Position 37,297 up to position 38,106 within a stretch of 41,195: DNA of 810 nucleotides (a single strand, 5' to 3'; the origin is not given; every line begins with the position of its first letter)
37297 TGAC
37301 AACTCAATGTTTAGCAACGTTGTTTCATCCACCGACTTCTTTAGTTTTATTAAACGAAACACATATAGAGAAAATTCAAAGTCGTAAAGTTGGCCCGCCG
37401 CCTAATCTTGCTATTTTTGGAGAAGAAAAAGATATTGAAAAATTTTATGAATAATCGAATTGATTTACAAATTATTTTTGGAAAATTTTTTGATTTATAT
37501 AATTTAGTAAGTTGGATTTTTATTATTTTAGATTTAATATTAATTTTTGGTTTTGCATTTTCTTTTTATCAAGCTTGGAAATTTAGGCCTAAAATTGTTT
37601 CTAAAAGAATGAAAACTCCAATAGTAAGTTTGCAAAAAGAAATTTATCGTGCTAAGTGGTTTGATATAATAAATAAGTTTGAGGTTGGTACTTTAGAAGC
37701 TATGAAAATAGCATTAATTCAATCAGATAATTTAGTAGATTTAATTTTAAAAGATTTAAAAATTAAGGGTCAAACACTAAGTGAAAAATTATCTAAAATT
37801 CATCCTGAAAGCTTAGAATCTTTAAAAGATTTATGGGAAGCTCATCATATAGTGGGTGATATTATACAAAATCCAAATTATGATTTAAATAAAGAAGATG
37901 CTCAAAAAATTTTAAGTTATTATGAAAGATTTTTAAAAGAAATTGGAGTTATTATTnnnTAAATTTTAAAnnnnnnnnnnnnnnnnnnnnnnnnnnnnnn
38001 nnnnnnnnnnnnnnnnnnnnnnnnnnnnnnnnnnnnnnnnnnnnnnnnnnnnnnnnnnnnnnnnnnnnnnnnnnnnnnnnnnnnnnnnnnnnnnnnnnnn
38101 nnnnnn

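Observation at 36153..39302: Compact three-gene membrane/ATPase module: anchored 433-aa protein, small TM protein and an anchor-less VirD4/TraG-like NTPase, with no other T4SS parts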

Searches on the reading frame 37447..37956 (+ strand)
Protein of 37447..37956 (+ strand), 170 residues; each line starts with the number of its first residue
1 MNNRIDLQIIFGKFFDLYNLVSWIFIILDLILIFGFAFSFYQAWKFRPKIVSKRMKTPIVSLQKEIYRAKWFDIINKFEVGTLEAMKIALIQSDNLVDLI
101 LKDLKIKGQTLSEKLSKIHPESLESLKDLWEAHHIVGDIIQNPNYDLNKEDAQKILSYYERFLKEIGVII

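Call 3: search_protein_families(library=pfam, proteins=[window:37447-37956:+], max_evalue=1)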
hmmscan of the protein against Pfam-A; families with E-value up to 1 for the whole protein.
window:37447-37956:+ (170 aa): 0 families

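Call 4: search_protein_families(library=ncbifam, proteins=[window:37447-37956:+], max_evalue=1)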
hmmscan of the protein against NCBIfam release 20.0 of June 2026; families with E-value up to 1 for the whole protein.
window:37447-37956:+ (170 aa): 2 families
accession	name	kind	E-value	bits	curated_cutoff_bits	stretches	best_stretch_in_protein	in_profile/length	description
NF002324.0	PRK01271.1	equivalog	0.048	14.2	83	1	93-146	22-74/75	tautomerase PptA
NF012168.1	BlaI_of_BCL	exception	0.071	13.1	180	1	58-105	69-115/121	penicillinase repressor BlaI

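Call 5: search_protein_families(library=phrogs, proteins=[window:37447-37956:+], max_evalue=0.1)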
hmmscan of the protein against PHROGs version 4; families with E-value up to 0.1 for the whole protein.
window:37447-37956:+ (170 aa): 1 family
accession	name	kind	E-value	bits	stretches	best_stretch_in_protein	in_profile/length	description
phrog_19250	-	unknown function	0.063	14.5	0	64-129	18-76/100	-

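Call 6: search_protein_families(library=padloc, proteins=[window:37447-37956:+], max_evalue=0.1)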
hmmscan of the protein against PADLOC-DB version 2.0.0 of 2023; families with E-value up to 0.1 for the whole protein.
window:37447-37956:+ (170 aa): 0 families

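Call 24: find_homologous_proteins(query=window:37447-37956:+)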
Query window:37447-37956:+ (170 aa): 10 proteins with E <= 0.001 among 82 candidates.
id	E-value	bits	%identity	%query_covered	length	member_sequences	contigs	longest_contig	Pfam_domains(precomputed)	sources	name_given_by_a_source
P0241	1.4e-104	365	100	100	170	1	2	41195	-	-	-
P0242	1.8e-68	248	67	100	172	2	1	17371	-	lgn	-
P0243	2.6e-65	237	61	100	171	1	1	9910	-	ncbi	ncbi:MAG: hypothetical protein ACP5QN_02030 [Minisyncoccia bacterium]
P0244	3.1e-65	237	63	100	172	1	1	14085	-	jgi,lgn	jgi:hypothetical protein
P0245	4.7e-65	237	62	100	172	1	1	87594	-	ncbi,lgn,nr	ncbi:MAG: hypothetical protein KatS3mg093_222 [Candidatus Parcubacteria bacterium]|nr:MAG: hypotheti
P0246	1.4e-63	232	64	100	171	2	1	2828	-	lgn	-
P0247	6.0e-50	187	57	95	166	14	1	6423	-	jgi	jgi:hypothetical protein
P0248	3.1e-48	182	55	95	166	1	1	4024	-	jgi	-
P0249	2.8e-47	179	55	95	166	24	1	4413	-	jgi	-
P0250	3.2e-44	169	53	94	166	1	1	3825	-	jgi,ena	-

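Call 57: search_protein_families(library=pfam, alignment_id=A3, max_evalue=1)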
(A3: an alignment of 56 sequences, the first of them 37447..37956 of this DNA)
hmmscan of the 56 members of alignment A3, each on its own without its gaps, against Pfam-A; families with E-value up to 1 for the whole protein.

A. member 1, window:37447-37956:+ (170 aa): 0 families

B. families by the number of members that match (of 56 scanned): 42 families (the first 25 are shown)
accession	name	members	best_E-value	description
PF18731.6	HEPN_Swt1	19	0.00011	Swt1-like HEPN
PF15112.11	DUF4559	15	0.012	Domain of unknown function (DUF4559)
PF03871.20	RNA_pol_Rpb5_N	6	0.0018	RNA polymerase Rpb5, N-terminal domain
PF20185.3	DUF6548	5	0.016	Family of unknown function (DUF6548)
PF02723.19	CoV_E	3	0.14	Coronavirus small envelope protein E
PF18730.6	HEPN_Cthe2314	2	0.027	Cthe_2314-like HEPN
PF20072.4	DUF6468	2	0.043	Domain of unknown function (DUF6468)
PF20797.2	HepT-like_2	1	0.018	HepT-like protein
PF02453.23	Reticulon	1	0.019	Reticulon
PF15701.10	DUF4668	1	0.02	Domain of unknown function (DUF4668)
PF19019.6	Phlebo_G2_C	1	0.02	Phlebovirus glycoprotein G2 C-terminal domain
PF13224.11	DUF4032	1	0.023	Domain of unknown function (DUF4032)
PF18735.6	HEPN_RiboL-PSP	1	0.035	RiboL-PSP-HEPN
PF09409.15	PUB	1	0.037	PUB domain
PF20542.4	DUF6757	1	0.051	Family of unknown function (DUF6757)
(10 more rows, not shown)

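Call 58: search_solved_structures(query=A3, max_evalue=10, show_alignments=3)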
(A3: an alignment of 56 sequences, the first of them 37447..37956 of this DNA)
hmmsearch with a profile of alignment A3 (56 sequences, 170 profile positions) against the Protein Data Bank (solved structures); distinct sequences matched with E-value up to 10: 7.
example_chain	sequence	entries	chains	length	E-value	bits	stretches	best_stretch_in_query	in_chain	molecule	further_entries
1dzf_A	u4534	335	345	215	0.015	18.2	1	120-162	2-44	DNA-DIRECTED RNA POLYMERASES I, II, AND III SUBUNIT RPABC 1 | DNA-DIRECTED RNA POLYMERASE II 27KD POLYPEPTIDE | DNA-directed RNA polymerase II, chain RPB5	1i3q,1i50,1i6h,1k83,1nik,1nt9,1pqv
5fmf_E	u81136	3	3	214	0.026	17.4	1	122-162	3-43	DNA-DIRECTED RNA POLYMERASES I, II, AND III SUBUNIT RPABC1, RPB5 | DNA-directed RNA polymerases I, II, and III subunit RPABC1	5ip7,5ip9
3h0g_E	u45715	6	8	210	0.3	14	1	124-162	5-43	DNA-directed RNA polymerases I, II, and III subunit RPABC1 | RNA polymerase II subunit Rpb5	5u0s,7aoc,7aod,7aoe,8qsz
5lbh_A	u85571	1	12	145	0.35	13.8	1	111-165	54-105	CAIP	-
5x4z_E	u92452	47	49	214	1.3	11.9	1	125-161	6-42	RNA polymerase subunit ABC27, common to RNA polymerases I, II, and III | DNA-directed RNA polymerases I, II, and III subunit RPABC1 | RNA polymerase subunit ABC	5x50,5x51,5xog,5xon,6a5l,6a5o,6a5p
2wys_A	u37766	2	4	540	1.5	11.7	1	51-114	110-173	ENDO-1,4-BETA-XYLANASE Y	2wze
2w5f_A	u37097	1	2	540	1.5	11.7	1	51-114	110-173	ENDO-1,4-BETA-XYLANASE Y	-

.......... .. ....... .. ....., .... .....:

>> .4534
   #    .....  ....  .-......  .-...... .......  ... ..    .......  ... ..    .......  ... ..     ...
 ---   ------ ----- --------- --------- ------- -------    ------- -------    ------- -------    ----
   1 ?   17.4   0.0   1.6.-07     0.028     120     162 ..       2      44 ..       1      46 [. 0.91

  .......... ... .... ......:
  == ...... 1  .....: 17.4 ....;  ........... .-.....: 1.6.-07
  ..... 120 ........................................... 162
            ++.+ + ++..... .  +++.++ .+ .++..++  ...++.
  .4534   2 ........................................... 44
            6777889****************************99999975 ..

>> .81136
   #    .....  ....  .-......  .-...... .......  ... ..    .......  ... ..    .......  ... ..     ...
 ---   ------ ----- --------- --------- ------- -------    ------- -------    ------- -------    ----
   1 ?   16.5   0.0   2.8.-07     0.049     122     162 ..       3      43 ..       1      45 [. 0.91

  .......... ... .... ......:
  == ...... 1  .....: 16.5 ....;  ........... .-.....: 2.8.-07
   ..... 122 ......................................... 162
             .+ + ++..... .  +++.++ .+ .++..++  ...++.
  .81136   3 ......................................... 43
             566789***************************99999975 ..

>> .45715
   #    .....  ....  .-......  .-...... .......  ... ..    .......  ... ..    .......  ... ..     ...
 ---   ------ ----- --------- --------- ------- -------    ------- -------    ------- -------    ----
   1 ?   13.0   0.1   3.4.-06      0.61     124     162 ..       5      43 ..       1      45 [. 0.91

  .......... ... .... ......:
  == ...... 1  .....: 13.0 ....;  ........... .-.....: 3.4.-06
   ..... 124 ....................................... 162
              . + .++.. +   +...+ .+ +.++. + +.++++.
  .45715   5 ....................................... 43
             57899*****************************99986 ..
